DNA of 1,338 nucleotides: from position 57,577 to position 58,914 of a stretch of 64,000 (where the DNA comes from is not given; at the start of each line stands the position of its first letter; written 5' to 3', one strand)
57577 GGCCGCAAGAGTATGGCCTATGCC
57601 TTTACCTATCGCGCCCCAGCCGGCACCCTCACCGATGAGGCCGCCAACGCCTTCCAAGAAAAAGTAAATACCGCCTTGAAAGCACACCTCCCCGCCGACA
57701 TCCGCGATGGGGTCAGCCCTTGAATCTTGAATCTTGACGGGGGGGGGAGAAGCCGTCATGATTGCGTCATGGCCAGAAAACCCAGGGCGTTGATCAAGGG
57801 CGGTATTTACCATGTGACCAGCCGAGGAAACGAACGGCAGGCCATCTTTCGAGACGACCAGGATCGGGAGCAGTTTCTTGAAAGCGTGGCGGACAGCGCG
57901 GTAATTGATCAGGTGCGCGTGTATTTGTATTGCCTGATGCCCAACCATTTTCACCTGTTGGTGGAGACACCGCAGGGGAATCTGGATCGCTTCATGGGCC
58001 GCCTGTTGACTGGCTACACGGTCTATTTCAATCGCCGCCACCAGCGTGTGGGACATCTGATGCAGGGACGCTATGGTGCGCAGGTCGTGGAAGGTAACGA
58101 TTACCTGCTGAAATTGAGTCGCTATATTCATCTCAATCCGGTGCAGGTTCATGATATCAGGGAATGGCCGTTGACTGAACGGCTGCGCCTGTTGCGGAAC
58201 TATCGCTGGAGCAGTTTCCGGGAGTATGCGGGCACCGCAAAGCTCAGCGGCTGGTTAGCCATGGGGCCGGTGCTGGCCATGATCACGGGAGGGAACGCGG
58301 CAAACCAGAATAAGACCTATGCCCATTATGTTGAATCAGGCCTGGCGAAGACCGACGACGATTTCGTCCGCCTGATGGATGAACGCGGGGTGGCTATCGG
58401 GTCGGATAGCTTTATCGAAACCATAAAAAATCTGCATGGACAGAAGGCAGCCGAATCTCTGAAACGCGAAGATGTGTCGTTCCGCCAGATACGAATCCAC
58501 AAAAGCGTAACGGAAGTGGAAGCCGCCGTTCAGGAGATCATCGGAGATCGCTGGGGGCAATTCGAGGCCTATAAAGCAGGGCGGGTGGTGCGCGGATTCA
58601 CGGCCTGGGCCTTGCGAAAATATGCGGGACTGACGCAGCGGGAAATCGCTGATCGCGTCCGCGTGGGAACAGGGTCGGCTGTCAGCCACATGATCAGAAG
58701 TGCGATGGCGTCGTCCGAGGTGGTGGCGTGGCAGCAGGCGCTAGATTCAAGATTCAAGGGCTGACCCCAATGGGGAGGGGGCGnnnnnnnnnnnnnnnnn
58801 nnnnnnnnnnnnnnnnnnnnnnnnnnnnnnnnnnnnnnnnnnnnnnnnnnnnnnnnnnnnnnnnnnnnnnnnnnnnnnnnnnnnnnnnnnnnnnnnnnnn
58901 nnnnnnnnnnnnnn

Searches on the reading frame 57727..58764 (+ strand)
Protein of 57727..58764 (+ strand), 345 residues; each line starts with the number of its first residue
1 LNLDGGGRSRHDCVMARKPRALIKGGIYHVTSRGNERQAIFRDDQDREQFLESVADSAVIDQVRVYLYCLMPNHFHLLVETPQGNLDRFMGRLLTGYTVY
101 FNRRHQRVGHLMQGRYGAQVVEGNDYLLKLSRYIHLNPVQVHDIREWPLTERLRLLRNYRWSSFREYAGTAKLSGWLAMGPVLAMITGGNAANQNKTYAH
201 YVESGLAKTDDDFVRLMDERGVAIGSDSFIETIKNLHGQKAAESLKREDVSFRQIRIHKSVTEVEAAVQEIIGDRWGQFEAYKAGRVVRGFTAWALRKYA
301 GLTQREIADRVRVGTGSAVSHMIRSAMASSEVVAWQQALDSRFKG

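Call 8: search_protein_families(library=pfam, proteins=[window:57727-58764:+], max_evalue=0.01)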
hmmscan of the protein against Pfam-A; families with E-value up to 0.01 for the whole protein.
window:57727-58764:+ (345 aa): 1 family
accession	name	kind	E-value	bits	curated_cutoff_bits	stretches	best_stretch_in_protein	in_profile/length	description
PF01797.21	Y1_Tnp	-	1.7e-12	47.9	23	1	27-135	6-119/121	Transposase IS200 like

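Call 9: search_protein_families(library=ncbifam, proteins=[window:57727-58764:+], max_evalue=0.01)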
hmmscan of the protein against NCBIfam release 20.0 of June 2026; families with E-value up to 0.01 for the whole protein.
window:57727-58764:+ (345 aa): 1 family
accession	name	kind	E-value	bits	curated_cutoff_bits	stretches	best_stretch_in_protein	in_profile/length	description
NF047646.1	REP_Tyr_transpos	equivalog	1.5e-18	67.1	80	1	18-148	2-144/146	REP-associated tyrosine transposase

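Call 10: search_protein_families(library=padloc, proteins=[window:57727-58764:+], max_evalue=0.01)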
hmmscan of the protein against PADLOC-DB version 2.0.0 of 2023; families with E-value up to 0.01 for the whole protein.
window:57727-58764:+ (345 aa): 0 families

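Call 19: find_homologous_proteins(query=window:57769-58764:+, max_evalue=0.00001)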
Query window:57769-58764:+ (331 aa): 6634 proteins with E <= 0.00001 among 8000 candidates; the best 120 are listed.
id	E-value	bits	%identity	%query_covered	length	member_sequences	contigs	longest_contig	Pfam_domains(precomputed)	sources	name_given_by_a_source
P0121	3.1e-218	741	99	100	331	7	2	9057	PF01797.22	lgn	-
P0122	5.7e-180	616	83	100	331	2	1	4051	PF01797.22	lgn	-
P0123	2.6e-176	604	80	100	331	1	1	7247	PF01797.22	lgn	-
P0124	8.9e-164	562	75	100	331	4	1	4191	PF01797.22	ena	-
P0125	5.1e-160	550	75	100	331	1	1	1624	PF01797.22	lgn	-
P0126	4.1e-159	547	75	100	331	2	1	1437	PF01797.22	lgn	-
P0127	1.6e-156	539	73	100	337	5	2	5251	PF01797.22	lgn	-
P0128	3.8e-156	537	73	100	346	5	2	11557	PF01797.22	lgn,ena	-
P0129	8.6e-155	533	71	100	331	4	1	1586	PF01797.22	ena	-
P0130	1.0e-154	533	72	100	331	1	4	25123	PF01797.22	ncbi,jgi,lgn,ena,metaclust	metaclust:\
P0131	8.2e-154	530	71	100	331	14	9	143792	PF01797.22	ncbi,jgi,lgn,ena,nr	ncbi:MAG TPA: transposase [Kiritimatiellia bacterium]|jgi:REP element-mobilizing transposase RayT|nr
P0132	5.2e-153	527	72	100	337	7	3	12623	PF01797.22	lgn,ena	-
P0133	6.3e-153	527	72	100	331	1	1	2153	PF01797.22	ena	-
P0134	2.3e-152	525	71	100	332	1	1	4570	PF01797.22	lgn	-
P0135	4.6e-152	524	71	100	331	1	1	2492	PF01797.22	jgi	jgi:REP element-mobilizing transposase RayT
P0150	1.5e-139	483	68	98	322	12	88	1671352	PF01797.22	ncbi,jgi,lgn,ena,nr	ncbi:MAG TPA: transposase [Kiritimatiellia bacterium]|nr:transposase [Kiritimatiellia bacterium]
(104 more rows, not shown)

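Call 27: find_encoding_contigs(protein=P0131, flank=10000, max_places=6)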
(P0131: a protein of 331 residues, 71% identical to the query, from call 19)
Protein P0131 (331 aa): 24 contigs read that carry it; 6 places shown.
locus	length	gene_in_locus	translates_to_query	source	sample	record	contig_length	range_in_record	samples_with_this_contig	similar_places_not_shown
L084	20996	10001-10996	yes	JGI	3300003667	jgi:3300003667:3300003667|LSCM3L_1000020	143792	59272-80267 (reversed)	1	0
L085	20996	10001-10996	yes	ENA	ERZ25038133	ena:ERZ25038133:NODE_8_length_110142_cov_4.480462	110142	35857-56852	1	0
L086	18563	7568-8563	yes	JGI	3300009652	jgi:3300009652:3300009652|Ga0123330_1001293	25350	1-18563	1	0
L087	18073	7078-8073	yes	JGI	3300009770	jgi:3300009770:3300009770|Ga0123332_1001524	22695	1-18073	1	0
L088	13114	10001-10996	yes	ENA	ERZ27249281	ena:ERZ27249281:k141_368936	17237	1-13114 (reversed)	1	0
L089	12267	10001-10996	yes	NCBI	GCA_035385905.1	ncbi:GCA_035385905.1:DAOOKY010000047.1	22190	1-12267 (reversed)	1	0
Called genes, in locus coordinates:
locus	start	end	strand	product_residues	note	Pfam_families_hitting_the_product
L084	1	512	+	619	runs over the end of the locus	PF01223:Endonuclease_NS, PF01833:TIG, PF00932:LTD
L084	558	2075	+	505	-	-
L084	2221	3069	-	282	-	PF01026:TatD_DNase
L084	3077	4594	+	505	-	-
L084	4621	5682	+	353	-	PF08308:PEGA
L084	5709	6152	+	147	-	PF07233:DUF1425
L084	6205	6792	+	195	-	PF13036:LpoB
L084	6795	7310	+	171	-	-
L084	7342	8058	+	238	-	-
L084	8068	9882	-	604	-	PF02518:HATPase_c (weak), PF00204:DNA_gyraseB, PF01751:Toprim, PF00986:DNA_gyraseB_C (weak)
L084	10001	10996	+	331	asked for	PF01797:Y1_Tnp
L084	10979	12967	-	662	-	PF00009:GTP_EFTU, PF01926:MMR_HSR1 (weak), PF22042:EF-G_D2, PF16658:RF3_C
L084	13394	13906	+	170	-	-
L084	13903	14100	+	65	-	-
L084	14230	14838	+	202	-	-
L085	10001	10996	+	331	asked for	PF01797:Y1_Tnp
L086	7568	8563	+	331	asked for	PF01797:Y1_Tnp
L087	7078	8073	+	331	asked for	PF01797:Y1_Tnp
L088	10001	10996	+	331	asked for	PF01797:Y1_Tnp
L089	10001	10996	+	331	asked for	PF01797:Y1_Tnp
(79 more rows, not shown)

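Call 56: find_encoding_contigs(protein=P0150, flank=8000, max_places=4)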
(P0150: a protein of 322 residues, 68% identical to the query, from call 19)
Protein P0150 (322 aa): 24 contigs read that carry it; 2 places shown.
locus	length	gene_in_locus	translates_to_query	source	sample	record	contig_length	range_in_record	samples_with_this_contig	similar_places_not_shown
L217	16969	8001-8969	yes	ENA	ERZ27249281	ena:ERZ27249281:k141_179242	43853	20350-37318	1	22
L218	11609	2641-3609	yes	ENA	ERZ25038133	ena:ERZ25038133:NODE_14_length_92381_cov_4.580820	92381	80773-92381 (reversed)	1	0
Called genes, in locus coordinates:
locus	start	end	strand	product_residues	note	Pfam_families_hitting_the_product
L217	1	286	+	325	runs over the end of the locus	-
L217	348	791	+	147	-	PF01713:Smr (weak)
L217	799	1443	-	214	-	PF00702:Hydrolase, PF12710:HAD, PF13344:Hydrolase_6 (faint), PF13419:HAD_2, PF13242:Hydrolase_like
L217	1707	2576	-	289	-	PF03279:Lip_A_acyltrans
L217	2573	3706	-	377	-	PF06925:MGDG_synth, PF04101:Glyco_tran_28_C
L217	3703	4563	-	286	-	PF16881:LIAS_N (weak), PF04055:Radical_SAM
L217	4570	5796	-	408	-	PF06245:DUF1015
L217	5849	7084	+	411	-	PF17785:PUA_3, PF10672:Methyltrans_SAM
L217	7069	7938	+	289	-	PF01497:Peripla_BP_2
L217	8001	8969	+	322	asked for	PF01797:Y1_Tnp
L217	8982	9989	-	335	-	PF02826:2-Hacid_dh_C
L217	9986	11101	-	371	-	-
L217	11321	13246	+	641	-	PF02784:Orn_Arg_deC_N, PF17810:Arg_decarb_HB, PF17944:Arg_decarbox_C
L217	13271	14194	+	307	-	PF00491:Arginase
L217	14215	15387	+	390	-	PF01916:DS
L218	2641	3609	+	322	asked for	PF01797:Y1_Tnp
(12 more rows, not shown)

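Call 63: search_protein_families(library=pfam, alignment_id=A2, max_evalue=0.01)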
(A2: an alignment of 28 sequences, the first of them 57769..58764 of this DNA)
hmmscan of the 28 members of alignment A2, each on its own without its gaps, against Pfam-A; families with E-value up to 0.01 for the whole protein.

A. member 1, window:57769-58764:+ (331 aa): 1 family
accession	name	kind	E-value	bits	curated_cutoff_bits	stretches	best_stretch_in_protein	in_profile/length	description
PF01797.21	Y1_Tnp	-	1.6e-12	48.1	23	1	13-121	6-119/121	Transposase IS200 like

B. families by the number of members that match (of 28 scanned): 9 families
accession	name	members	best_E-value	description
PF01797.21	Y1_Tnp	28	2.2e-16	Transposase IS200 like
PF13560.12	HTH_31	5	0.00043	Helix-turn-helix domain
PF13412.12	HTH_24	4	0.0013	Winged helix-turn-helix DNA-binding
PF01381.28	HTH_3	2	0.0011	Helix-turn-helix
PF04545.22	Sigma70_r4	1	0.00026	Sigma-70, region 4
PF08281.18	Sigma70_r4_2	1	0.0013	Sigma-70, region 4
PF13384.12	HTH_23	1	0.0064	Homeodomain-like domain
PF04055.27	Radical_SAM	1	0.0065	Radical SAM superfamily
PF12802.13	MarR_2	1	0.0092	MarR family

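Call 67: predict_structure(alignment_id=A2)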
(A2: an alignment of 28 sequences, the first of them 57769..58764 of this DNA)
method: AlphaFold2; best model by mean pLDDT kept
length: 331 residues; sequences in the alignment: 28
mean_pLDDT: 87.2   pTM: 0.67
mean pLDDT of the five models: 87.2, 86.1, 85.7, 85.0, 82.0
residues with pLDDT >= 90: 200; 70-90: 102; 50-70: 16; < 50: 13
segments of 3 or more residues with pLDDT < 50: 233-242
pLDDT, mean of each block of 10 residues (from residue 1): 67 92 82 96 94 96 94 91 91 76 89 95 92 94 97 94 93 77 95 88 87 92 80 43 75 93 88 93 87 87 88 89 89 49
secondary structure, 60 per line:
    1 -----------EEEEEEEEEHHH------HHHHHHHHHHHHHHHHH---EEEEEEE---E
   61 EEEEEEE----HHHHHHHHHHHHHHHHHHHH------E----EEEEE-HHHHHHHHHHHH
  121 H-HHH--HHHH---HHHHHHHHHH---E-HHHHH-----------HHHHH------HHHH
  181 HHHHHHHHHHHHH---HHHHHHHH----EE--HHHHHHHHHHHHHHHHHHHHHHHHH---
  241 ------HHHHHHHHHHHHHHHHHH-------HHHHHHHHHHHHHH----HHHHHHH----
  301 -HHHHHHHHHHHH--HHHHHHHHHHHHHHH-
elements in order: E12-20 H30-46 E50-56 E60-67 H72-91 E103-107 H109-121 H128-131 H135-144 H150-154 H166-170 H177-193 H197-204 H213-237 H247-264 H272-285 H290-296 H302-313 H316-330

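Call 70: fold_search(model_id=the predicted structure, library=pdb)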
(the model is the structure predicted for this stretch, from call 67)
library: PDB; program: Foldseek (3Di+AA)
matches with E <= 10: 1043; with E <= 0.001: 18
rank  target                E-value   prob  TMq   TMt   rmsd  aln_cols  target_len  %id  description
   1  4er8_A                7.2e-06  1.00  0.37  0.71   7.1       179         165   15  Structure of the REP associates tyrosine transposase bound to a REP hairpin (released 2012-08-15)
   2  2a6m_B                2.7e-04  1.00  0.29  0.60  15.9       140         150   12  Crystal Structure of the ISHp608 Transposase (released 2005-10-25)
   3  2a6o_A                3.0e-04  1.00  0.28  0.59  15.6       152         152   14  Crystal Structure of the ISHp608 Transposase in Complex with Stem-loop DNA (released 2005-10-25)
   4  2xma_A                4.3e-04  1.00  0.28  0.63   7.4       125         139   21  DEINOCOCCUS RADIODURANS ISDRA2 TRANSPOSASE RIGHT END DNA COMPLEX (released 2010-10-13)
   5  2xm3_C                4.6e-04  1.00  0.28  0.67   7.5       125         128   21  Deinococcus radiodurans ISDra2 Transposase Left end DNA complex (released 2010-10-13)
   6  2xma_B                4.8e-04  1.00  0.28  0.64   7.4       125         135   21  DEINOCOCCUS RADIODURANS ISDRA2 TRANSPOSASE RIGHT END DNA COMPLEX (released 2010-10-13)
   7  2xma_E                5.3e-04  1.00  0.28  0.61   7.5       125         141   22  DEINOCOCCUS RADIODURANS ISDRA2 TRANSPOSASE RIGHT END DNA COMPLEX (released 2010-10-13)
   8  2xm3_A                5.3e-04  1.00  0.28  0.66   7.6       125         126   21  Deinococcus radiodurans ISDra2 Transposase Left end DNA complex (released 2010-10-13)
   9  2vic_A                5.3e-04  1.00  0.29  0.60  13.1       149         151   11  CRYSTAL STRUCTURE OF THE ISHP608 TRANSPOSASE IN COMPLEX with Left end 26- mer DNA and manganese (released 2008-02-19)
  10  2xqc_D                5.5e-04  1.00  0.28  0.64   9.3       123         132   20  DEINOCOCCUS RADIODURANS ISDRA2 TRANSPOSASE COMPLEXED WITH LEFT END RECOGNITION AND CLEAVAGE SITE AND ZN (released 2010-10-13)
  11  2vjv_A                5.8e-04  1.00  0.28  0.70   1.9       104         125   13  Crystal structure of the IS608 transposase in complex with left end 26-mer DNA hairpin and a 6-mer DNA representing th (released 2008-02-19)
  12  2xo6_A                6.1e-04  1.00  0.28  0.64   7.3       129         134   19  DEINOCOCCUS RADIODURANS ISDRA2 TRANSPOSASE Y132F MUTANT COMPLEXED WITH LEFT END RECOGNITION AND CLEAVAGE SITE (released 2010-10-13)
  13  2xo6_D                7.8e-04  1.00  0.28  0.65   7.4       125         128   19  DEINOCOCCUS RADIODURANS ISDRA2 TRANSPOSASE Y132F MUTANT COMPLEXED WITH LEFT END RECOGNITION AND CLEAVAGE SITE (released 2010-10-13)
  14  2vju_A                8.5e-04  1.00  0.28  0.68   7.3       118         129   14  Crystal structure of the IS608 transposase in complex with the complete Right end 35-mer DNA and manganese (released 2008-02-19)
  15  2vhg_B                9.0e-04  1.00  0.28  0.69   8.5       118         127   14  Crystal Structure of the ISHp608 Transposase in Complex with Right End 31-mer DNA (released 2008-02-19)
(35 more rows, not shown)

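Call 90: find_encoding_contigs(protein=P0128, flank=6000, max_places=3)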
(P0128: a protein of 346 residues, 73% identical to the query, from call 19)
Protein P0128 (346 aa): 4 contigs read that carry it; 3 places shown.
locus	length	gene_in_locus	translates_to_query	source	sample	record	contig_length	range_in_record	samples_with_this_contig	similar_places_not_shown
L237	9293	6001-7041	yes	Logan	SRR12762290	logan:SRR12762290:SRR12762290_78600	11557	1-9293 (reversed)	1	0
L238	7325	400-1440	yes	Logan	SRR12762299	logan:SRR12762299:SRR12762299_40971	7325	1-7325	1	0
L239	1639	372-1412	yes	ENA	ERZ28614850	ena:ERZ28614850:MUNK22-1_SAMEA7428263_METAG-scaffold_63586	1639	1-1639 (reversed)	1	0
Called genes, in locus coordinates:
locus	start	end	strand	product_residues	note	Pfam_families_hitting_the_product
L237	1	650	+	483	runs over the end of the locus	-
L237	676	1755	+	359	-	PF08308:PEGA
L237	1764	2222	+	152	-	PF07233:DUF1425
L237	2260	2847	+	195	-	PF13036:LpoB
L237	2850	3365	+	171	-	-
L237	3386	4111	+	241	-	-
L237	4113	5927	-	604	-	PF02518:HATPase_c (weak), PF00204:DNA_gyraseB, PF01751:Toprim, PF00986:DNA_gyraseB_C (weak)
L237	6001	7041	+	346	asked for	PF01797:Y1_Tnp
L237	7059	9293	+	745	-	?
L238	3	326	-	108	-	?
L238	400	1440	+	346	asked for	PF01797:Y1_Tnp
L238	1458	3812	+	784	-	PF03781:FGE-sulfatase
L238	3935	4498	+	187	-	PF00570:HRDC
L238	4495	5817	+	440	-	PF00078:RVT_1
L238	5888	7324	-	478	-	?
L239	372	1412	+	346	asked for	PF01797:Y1_Tnp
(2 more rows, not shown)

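Call 91: find_encoding_contigs(protein=P0130, flank=6000, max_places=3)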
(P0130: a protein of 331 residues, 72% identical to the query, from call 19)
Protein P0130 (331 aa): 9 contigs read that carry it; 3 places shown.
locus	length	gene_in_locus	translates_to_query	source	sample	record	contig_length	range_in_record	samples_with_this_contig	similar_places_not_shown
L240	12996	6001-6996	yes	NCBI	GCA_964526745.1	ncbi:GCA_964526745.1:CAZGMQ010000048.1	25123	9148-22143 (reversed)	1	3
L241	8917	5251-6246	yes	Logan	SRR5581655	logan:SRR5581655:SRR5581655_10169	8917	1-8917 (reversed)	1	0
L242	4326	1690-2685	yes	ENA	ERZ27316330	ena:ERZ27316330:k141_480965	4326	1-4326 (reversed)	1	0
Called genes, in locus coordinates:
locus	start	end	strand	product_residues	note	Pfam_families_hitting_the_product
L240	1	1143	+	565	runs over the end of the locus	PF26696:PTL_trimer, PF13884:Peptidase_S74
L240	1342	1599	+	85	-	PF12838:Fer4_7, PF17179:Fer4_22 (faint), PF12797:Fer4_2 (faint), PF25160:LdpA_Fe-S-bd (faint), PF00037:Fer4 (weak), PF13237:Fer4_10, PF14697:Fer4_21 (weak), PF13187:Fer4_9, +3 more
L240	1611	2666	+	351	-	PF01855:POR_N, PF02780:Transketolase_C (weak), PF17147:PFOR_II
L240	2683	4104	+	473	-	PF02775:TPP_enzyme_C, PF01558:POR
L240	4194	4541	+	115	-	PF02261:Asp_decarbox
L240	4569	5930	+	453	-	PF07969:Amidohydro_3 (faint), PF01979:Amidohydro_1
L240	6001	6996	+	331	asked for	PF01797:Y1_Tnp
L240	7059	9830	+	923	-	PF07679:I-set (weak), PF13927:Ig_3 (weak), PF03781:FGE-sulfatase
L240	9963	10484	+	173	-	PF00570:HRDC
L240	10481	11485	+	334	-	PF00078:RVT_1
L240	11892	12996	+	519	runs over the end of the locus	-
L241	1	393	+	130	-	?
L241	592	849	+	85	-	PF12838:Fer4_7, PF17179:Fer4_22 (faint), PF12797:Fer4_2 (faint), PF25160:LdpA_Fe-S-bd (faint), PF00037:Fer4 (weak), PF13237:Fer4_10, PF14697:Fer4_21 (weak), PF13187:Fer4_9, +3 more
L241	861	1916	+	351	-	PF01855:POR_N, PF02780:Transketolase_C (weak), PF17147:PFOR_II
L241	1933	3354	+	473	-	PF02775:TPP_enzyme_C, PF01558:POR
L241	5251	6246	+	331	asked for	PF01797:Y1_Tnp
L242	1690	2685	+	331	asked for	PF01797:Y1_Tnp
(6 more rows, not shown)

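Call 98: find_related_loci(query=A2, collection=viral_contigs, flank=10000)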
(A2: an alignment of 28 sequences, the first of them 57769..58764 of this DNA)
Query A2 (331 aa) in viral_contigs; peptide patterns used: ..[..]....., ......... (x = any residue, [..] = any of these).
64 stretches matched a pattern; 10 encode a relative of the query (tblastn E <= 1e-3); 10 distinct loci.
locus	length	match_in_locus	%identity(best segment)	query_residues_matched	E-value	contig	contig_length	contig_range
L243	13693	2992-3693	33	1-248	1e-36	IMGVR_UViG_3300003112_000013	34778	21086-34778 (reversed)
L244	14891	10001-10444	39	1-158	1e-29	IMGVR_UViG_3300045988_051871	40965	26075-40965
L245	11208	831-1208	41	1-126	5e-29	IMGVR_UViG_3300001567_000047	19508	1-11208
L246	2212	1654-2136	32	12-172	3e-25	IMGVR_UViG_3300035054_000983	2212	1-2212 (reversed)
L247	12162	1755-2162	35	12-155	9e-25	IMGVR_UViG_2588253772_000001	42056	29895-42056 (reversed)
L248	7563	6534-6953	35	1-150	9e-25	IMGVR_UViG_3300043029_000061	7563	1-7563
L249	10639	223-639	33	12-159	7e-24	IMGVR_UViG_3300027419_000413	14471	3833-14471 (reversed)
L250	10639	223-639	33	12-159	7e-24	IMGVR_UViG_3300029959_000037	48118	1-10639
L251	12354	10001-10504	31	13-158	2e-14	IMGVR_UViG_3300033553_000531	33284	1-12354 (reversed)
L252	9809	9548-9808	37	1-89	2e-13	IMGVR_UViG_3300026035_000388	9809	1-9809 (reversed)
